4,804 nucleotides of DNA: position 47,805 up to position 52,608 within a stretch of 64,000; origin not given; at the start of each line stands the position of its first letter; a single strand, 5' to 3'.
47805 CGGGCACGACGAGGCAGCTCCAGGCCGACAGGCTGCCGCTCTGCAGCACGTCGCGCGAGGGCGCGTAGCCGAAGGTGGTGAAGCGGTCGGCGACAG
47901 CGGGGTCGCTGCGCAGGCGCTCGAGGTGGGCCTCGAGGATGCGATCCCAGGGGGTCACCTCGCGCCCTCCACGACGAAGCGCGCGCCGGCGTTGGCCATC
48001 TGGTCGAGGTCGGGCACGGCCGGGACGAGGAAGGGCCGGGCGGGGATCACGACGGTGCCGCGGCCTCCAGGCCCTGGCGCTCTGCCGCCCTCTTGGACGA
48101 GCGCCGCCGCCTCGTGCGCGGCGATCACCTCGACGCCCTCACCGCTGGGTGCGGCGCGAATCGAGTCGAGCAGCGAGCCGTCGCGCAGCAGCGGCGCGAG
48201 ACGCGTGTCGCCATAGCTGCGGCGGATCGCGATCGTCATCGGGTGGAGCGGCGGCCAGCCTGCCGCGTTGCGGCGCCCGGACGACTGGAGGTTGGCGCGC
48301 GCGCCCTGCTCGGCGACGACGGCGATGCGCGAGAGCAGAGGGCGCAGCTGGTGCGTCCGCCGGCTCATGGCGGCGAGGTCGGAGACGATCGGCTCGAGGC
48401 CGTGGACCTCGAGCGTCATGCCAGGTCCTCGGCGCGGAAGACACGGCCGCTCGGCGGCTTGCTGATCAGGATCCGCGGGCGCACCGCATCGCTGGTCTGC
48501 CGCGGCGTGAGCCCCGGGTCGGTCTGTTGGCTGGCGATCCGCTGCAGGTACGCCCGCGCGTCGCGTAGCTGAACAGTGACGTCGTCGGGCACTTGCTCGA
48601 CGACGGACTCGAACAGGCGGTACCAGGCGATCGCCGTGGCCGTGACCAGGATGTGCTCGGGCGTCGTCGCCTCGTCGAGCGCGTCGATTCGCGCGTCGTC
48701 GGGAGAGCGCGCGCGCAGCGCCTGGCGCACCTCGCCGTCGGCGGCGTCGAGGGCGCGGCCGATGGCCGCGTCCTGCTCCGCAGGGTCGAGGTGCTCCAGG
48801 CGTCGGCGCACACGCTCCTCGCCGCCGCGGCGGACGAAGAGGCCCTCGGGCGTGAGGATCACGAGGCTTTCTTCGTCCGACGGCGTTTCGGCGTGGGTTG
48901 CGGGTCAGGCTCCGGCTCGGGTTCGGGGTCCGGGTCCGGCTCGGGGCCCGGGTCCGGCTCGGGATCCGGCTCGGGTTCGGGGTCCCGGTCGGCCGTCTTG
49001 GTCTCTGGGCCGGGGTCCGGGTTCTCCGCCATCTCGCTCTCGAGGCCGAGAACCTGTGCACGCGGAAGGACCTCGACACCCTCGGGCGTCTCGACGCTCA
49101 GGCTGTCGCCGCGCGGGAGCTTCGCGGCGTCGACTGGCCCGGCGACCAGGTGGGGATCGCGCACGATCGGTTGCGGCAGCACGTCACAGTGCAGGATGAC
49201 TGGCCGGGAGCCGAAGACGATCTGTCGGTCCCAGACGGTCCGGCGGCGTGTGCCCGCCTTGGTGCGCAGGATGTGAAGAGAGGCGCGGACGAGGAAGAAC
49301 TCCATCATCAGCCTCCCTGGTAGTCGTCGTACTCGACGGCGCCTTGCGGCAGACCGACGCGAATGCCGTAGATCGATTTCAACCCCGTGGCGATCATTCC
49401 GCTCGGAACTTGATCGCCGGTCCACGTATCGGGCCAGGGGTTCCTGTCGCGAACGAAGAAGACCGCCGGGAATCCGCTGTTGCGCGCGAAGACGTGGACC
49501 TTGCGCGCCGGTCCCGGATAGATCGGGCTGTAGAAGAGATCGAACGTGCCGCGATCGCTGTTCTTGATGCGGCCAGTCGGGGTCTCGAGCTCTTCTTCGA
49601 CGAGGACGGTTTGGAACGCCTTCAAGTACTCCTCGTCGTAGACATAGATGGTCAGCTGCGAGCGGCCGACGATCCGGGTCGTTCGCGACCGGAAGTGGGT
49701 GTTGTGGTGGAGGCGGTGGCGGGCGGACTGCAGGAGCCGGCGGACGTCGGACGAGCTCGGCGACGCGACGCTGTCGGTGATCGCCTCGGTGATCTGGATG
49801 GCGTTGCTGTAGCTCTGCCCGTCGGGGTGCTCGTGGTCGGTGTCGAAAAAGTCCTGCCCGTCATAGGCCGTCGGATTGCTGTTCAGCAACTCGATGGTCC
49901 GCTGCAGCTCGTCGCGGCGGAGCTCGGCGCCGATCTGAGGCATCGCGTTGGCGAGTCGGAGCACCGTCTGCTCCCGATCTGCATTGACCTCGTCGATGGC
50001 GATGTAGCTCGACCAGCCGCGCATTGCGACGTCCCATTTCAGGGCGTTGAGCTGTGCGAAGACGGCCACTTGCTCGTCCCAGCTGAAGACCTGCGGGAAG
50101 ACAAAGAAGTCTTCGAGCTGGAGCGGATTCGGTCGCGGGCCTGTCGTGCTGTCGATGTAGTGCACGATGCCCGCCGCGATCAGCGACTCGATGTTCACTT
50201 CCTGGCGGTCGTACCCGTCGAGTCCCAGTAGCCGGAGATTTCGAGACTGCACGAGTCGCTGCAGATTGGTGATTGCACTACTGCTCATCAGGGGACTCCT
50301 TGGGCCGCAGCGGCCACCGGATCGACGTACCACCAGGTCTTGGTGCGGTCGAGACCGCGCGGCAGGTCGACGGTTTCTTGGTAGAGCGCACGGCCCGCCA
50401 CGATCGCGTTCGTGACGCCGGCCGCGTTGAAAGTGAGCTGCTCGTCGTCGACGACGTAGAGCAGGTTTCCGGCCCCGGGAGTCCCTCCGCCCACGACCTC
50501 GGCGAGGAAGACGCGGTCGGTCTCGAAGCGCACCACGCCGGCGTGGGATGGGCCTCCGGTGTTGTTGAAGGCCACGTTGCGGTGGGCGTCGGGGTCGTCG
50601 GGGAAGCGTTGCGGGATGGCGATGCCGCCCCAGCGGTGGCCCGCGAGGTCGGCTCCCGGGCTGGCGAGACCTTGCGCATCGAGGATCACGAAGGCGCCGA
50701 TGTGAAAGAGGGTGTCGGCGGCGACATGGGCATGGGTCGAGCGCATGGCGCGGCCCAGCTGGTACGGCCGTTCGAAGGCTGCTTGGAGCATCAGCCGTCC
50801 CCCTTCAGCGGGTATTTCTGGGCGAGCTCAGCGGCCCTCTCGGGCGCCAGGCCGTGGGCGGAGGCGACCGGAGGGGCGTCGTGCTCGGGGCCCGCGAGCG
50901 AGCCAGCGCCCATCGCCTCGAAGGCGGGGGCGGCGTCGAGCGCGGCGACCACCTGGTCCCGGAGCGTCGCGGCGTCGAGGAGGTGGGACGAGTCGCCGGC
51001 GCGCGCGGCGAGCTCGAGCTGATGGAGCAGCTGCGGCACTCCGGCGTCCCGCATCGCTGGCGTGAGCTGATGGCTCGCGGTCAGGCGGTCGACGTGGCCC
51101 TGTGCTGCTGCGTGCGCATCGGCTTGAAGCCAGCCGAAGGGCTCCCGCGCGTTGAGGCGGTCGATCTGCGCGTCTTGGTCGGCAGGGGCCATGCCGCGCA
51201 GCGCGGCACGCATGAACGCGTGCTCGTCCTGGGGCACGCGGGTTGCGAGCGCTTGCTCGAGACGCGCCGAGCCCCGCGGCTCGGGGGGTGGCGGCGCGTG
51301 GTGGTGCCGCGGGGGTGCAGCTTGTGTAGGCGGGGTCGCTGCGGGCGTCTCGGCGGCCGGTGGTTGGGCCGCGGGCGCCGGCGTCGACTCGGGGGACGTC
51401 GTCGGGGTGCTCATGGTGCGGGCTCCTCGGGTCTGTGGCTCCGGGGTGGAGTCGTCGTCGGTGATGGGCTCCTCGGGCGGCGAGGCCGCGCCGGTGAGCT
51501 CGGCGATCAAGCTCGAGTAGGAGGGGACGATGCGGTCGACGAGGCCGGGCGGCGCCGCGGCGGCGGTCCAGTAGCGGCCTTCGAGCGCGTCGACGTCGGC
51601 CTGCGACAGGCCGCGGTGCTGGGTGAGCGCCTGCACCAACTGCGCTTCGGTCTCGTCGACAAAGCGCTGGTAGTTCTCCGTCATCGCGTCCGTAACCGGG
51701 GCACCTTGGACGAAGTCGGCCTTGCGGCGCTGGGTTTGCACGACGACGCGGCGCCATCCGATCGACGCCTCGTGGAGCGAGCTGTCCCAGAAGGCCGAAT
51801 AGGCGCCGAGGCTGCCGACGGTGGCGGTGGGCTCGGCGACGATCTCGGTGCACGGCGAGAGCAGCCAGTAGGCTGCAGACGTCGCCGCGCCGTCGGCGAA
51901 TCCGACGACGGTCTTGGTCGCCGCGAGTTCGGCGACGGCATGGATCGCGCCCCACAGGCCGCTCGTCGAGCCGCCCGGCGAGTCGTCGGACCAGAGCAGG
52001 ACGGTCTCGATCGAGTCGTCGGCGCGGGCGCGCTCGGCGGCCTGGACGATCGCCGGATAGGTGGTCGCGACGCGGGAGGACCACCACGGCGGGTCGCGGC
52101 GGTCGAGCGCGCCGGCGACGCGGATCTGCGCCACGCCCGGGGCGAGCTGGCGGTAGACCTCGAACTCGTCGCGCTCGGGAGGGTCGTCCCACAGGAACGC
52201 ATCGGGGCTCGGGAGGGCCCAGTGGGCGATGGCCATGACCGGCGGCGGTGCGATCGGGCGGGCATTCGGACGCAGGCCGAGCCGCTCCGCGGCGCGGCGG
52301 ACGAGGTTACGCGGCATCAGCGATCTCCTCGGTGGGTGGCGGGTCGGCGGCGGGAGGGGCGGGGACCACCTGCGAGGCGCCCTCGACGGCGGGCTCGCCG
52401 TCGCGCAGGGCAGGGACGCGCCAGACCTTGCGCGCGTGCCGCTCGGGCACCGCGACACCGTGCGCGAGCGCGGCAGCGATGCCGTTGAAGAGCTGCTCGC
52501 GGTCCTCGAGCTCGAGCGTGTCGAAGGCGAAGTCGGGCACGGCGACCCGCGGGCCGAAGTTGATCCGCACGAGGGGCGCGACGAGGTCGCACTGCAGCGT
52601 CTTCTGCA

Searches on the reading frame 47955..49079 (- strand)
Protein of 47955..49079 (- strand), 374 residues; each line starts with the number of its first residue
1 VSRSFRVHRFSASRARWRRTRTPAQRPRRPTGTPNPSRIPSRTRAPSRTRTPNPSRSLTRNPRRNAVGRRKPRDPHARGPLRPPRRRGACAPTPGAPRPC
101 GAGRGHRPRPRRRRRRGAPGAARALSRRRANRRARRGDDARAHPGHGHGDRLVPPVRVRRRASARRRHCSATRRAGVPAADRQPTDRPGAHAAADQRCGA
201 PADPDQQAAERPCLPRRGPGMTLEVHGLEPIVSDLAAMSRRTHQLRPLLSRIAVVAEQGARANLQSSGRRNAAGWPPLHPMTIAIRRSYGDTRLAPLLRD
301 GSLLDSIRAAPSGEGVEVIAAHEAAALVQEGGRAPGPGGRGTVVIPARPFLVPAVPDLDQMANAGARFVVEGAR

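Call 46: search_protein_families(library=phrogs, proteins=[window:47955-49079:-], max_evalue=0.001)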
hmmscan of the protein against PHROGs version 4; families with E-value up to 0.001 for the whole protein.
window:47955-49079:- (374 aa): 2 families
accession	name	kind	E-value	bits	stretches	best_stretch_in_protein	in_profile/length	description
phrog_26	-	connector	1.2e-13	52.3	1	220-363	79-220/321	tail completion or Neck1 protein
phrog_222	-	connector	3.6e-06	27.8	0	239-315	200-265/276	tail completion or Neck1 protein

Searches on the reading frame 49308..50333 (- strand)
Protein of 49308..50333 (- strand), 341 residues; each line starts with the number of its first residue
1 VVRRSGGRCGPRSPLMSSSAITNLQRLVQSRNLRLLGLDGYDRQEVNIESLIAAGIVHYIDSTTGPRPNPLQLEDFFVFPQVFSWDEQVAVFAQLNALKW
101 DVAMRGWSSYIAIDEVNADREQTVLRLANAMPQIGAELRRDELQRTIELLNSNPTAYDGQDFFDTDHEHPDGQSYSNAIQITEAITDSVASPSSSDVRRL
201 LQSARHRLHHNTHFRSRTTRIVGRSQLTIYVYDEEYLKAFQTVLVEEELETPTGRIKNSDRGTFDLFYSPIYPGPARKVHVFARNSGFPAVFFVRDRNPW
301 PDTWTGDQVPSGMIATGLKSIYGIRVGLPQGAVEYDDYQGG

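Call 84: search_protein_families(library=pfam, proteins=[window:49308-50333:-], max_evalue=0.001)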
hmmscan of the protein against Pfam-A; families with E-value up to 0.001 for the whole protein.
window:49308-50333:- (341 aa): 1 family
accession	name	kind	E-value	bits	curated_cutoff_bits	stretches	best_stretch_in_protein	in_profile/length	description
PF10124.15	Mu-like_gpT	-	0.00011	22.2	20.1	1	91-177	56-147/289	Mu-like prophage major head subunit gpT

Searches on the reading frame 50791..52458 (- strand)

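Call 46: search_protein_families(library=phrogs, proteins=[window:50791-52458:-], max_evalue=0.001)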
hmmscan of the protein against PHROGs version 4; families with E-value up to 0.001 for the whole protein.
window:50791-52458:- (555 aa): 3 families
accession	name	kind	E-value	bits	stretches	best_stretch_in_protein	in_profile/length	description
phrog_53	-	head and packaging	1.4e-41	144.4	1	104-459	71-422/583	head maturation protease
phrog_33023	-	unknown function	1.3e-11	45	1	125-323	87-286/507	-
phrog_4759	-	unknown function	2.8e-07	31.5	1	104-219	77-191/209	-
